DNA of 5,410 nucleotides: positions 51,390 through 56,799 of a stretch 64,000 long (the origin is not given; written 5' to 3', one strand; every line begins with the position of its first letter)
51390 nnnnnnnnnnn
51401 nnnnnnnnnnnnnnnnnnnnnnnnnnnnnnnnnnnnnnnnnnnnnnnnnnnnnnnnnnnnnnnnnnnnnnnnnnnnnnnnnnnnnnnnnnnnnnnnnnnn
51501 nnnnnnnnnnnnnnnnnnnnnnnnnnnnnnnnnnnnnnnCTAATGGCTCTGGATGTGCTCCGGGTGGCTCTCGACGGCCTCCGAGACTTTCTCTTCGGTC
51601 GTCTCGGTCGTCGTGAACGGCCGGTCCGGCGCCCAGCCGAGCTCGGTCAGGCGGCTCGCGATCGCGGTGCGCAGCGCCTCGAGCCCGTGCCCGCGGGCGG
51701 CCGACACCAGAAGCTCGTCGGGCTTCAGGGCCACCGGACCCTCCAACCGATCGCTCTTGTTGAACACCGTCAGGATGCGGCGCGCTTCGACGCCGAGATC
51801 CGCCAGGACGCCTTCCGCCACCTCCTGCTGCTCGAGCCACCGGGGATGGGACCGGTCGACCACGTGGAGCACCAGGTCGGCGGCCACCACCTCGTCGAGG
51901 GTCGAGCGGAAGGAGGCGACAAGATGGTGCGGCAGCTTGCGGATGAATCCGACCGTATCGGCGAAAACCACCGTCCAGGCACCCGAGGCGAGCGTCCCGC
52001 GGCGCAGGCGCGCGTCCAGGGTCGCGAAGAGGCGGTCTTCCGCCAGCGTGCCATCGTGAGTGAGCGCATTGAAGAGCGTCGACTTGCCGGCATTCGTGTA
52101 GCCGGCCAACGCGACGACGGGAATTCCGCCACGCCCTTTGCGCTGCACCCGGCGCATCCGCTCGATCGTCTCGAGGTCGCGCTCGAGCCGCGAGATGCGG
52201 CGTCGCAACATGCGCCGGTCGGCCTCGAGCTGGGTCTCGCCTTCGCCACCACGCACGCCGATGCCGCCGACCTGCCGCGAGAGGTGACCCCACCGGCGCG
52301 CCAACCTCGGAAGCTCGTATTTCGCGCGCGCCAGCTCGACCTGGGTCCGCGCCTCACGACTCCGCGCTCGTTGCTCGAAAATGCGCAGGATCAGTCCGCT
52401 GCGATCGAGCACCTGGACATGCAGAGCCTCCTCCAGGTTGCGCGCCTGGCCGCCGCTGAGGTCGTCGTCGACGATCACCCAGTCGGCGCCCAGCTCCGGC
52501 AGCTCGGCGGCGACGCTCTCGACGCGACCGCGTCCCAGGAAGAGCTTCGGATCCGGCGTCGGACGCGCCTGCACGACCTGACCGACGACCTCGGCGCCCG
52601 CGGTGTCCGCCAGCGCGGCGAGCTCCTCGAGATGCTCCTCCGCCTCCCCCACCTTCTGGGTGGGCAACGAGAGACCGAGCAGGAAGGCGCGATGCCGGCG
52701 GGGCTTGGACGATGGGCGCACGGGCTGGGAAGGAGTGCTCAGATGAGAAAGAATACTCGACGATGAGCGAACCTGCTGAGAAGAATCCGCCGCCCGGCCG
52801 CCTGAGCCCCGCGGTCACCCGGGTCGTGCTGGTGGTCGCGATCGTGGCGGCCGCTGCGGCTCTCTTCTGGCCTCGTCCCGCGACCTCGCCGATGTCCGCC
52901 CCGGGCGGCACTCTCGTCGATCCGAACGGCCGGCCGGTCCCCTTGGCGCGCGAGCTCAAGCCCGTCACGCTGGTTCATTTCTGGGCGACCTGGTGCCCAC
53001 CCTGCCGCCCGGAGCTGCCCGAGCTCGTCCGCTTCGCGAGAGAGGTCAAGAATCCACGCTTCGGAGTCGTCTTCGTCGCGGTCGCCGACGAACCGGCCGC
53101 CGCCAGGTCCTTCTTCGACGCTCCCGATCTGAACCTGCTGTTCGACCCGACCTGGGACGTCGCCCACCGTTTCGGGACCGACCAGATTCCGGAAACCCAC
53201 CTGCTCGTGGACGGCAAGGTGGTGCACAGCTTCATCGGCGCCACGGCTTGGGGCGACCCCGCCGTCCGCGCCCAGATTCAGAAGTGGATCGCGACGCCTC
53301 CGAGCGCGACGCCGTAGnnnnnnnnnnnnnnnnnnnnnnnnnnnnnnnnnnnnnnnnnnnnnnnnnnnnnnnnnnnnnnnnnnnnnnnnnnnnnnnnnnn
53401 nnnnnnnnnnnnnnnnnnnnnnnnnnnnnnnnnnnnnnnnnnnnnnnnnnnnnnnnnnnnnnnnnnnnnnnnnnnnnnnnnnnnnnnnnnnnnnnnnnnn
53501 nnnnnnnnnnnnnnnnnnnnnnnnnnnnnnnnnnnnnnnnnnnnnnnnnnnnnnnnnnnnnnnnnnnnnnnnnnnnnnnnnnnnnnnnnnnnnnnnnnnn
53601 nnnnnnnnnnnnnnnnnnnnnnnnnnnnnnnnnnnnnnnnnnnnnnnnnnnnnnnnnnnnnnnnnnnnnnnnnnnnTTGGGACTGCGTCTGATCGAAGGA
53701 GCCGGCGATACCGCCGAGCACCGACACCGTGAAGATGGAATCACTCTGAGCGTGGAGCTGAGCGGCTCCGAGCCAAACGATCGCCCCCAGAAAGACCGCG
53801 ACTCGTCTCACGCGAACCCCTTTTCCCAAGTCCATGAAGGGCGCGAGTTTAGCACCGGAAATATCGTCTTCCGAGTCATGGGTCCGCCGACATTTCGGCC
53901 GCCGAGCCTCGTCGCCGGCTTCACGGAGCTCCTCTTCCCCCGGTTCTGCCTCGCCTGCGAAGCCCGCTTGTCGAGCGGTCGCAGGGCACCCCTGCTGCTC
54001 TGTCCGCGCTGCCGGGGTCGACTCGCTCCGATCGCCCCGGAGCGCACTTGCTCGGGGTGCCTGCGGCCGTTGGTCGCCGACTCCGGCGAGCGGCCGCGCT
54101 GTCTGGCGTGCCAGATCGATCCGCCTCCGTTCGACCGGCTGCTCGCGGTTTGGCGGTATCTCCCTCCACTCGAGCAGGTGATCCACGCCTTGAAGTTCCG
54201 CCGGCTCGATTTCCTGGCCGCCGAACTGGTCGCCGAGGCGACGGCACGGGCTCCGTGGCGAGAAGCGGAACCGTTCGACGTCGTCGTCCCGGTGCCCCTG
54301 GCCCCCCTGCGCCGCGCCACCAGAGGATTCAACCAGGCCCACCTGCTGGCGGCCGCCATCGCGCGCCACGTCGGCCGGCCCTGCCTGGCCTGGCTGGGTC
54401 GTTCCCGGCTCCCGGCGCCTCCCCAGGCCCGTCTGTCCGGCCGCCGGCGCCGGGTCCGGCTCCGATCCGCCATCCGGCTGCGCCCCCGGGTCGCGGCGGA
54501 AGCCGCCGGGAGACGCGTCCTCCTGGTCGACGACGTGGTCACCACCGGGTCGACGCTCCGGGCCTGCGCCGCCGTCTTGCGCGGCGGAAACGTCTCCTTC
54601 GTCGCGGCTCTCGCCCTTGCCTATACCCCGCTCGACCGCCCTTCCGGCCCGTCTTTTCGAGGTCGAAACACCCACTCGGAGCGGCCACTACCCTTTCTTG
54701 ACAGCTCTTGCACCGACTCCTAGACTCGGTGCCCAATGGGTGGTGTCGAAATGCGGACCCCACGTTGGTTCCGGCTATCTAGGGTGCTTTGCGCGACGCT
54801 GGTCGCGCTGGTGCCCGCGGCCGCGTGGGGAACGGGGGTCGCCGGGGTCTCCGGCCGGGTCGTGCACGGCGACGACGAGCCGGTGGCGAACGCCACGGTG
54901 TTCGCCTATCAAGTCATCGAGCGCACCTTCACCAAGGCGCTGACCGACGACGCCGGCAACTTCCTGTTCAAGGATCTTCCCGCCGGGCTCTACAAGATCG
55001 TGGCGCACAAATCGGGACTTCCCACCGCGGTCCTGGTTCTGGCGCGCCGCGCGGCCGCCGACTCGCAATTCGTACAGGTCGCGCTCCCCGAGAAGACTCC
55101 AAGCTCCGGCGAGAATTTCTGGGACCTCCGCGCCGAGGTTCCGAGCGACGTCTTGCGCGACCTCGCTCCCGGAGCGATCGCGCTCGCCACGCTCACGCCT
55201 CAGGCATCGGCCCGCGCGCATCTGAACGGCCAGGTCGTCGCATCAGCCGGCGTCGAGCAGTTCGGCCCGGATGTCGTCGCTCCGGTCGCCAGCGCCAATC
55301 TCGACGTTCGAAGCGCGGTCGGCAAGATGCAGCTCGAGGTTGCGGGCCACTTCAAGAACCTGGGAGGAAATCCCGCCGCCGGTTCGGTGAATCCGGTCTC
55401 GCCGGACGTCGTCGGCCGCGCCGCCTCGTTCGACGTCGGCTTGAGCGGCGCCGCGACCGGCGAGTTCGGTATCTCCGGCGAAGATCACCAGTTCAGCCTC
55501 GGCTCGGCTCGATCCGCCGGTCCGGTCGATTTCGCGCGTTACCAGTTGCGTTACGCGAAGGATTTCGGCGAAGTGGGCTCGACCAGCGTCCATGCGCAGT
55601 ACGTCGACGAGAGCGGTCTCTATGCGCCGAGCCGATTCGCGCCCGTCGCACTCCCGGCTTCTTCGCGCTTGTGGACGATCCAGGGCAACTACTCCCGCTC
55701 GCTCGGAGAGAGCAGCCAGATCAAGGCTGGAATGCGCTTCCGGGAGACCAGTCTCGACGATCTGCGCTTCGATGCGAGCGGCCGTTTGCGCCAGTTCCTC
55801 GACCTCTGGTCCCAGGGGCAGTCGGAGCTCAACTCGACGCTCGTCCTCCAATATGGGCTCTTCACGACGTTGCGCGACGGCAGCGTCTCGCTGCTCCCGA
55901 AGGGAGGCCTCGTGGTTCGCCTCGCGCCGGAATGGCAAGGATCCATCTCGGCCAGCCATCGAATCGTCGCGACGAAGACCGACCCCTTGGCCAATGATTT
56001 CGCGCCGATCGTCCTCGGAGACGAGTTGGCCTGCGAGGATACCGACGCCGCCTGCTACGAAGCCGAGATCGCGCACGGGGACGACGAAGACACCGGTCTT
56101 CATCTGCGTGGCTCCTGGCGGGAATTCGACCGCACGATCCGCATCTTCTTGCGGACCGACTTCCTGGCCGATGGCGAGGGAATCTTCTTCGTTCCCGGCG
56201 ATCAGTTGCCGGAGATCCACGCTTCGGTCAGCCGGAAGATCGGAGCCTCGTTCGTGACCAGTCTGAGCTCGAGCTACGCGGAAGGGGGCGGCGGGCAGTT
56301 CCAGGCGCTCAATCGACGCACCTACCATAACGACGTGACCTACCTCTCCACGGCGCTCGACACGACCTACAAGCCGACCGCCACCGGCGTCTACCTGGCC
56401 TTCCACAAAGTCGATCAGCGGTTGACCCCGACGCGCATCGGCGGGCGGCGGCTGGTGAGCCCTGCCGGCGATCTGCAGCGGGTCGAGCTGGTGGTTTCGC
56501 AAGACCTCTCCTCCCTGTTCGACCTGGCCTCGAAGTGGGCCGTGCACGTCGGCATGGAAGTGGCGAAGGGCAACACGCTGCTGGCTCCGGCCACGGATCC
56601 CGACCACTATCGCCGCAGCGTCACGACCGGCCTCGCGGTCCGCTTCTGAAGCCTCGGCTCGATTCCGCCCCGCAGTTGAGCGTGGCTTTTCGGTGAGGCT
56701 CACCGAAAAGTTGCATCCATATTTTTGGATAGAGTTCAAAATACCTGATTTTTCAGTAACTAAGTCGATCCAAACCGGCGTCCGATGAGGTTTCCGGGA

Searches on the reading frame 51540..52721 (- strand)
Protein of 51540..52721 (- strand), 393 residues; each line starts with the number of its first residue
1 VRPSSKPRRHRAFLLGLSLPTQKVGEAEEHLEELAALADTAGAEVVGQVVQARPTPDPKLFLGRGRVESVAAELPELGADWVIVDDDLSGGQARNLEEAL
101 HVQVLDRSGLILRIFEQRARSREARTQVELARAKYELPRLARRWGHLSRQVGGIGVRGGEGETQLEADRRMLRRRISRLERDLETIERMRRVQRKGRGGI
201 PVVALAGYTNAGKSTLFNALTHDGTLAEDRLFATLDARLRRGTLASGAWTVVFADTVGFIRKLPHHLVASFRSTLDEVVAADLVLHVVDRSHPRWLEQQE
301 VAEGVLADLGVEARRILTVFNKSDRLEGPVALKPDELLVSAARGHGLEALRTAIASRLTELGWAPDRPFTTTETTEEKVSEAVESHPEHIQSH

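Call 9: search_protein_families(library=pfam, proteins=[window:51540-52721:-])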
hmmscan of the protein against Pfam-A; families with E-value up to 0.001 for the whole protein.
window:51540-52721:- (393 aa): 3 families
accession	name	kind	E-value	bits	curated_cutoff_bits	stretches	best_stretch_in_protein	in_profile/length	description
PF13167.11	GTP-bdg_N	-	6.6e-29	100.8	25.4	1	28-115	1-88/89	GTP-binding GTPase N-terminal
PF16360.10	GTP-bdg_M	-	5.2e-28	97.8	29.5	1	118-197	1-79/79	GTP-binding GTPase Middle Region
PF01926.29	MMR_HSR1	-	4.6e-18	65.8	21.9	1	203-322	2-113/113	50S ribosome-binding GTPase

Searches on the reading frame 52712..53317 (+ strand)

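Call 9: search_protein_families(library=pfam, proteins=[window:52712-53317:+])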
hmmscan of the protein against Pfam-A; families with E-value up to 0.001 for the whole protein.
window:52712-53317:+ (201 aa): 4 families
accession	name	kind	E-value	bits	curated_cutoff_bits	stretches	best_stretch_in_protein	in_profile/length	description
PF08534.16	Redoxin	-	8.3e-13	48.8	26.6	1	62-184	5-143/148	Redoxin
PF00578.27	AhpC-TSA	-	1.2e-10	41.8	26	1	63-166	5-116/124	AhpC/TSA family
PF00085.26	Thioredoxin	-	1.8e-08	34.7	23.5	1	84-128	19-62/103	Thioredoxin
PF13905.12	Thioredoxin_8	-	2.1e-07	31.6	27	1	85-165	3-88/94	Thioredoxin-like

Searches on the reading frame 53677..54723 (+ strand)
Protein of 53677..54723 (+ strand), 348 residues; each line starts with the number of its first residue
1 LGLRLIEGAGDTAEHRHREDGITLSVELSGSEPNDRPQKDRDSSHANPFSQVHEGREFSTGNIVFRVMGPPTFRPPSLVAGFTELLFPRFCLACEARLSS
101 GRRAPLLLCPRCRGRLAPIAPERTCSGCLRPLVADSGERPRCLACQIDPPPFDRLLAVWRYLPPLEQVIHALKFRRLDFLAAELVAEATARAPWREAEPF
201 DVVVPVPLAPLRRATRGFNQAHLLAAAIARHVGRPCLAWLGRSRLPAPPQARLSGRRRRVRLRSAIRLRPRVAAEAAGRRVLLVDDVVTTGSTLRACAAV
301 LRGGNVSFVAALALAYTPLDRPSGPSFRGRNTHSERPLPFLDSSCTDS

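Call 9: search_protein_families(library=pfam, proteins=[window:53677-54723:+])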
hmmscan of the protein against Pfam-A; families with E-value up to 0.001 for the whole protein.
window:53677-54723:+ (348 aa): 2 families
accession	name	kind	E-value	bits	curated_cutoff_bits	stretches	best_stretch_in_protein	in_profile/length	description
PF00156.33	Pribosyltran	-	3.9e-07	29.9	26.3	1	271-316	80-125/158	Phosphoribosyl transferase domain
PF18912.6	DZR_2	-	2.7e-06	27.5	27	1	83-146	2-56/56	Double zinc ribbon domain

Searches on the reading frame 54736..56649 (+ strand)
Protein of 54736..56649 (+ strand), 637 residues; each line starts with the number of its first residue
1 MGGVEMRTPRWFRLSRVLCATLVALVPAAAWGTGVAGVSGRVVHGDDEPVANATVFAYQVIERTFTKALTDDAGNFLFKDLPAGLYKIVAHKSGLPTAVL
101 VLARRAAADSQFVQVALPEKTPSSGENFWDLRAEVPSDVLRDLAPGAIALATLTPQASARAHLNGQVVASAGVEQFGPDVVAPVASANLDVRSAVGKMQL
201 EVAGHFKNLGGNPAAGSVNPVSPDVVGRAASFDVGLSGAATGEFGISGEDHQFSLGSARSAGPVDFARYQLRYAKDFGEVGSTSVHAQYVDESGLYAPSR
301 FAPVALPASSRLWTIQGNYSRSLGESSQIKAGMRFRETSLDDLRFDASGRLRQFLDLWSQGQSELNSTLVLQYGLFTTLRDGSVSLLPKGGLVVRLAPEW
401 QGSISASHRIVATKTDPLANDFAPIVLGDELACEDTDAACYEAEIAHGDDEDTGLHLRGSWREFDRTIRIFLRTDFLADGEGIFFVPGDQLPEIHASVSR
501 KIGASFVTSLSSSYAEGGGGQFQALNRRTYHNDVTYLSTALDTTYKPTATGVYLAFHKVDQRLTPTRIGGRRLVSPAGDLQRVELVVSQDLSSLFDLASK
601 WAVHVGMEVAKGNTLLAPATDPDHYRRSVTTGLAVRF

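Call 9: search_protein_families(library=pfam, proteins=[window:54736-56649:+])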
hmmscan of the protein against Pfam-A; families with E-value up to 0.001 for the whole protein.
window:54736-56649:+ (637 aa): 2 families
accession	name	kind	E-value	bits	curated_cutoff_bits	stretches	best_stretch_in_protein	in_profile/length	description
PF13620.12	CarboxypepD_reg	-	1.9e-10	41.4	32.3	1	38-100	2-64/82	Carboxypeptidase regulatory-like domain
PF13715.12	CarbopepD_reg_2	-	1.6e-05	25.2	32.2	1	38-99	1-59/88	CarboxypepD_reg-like domain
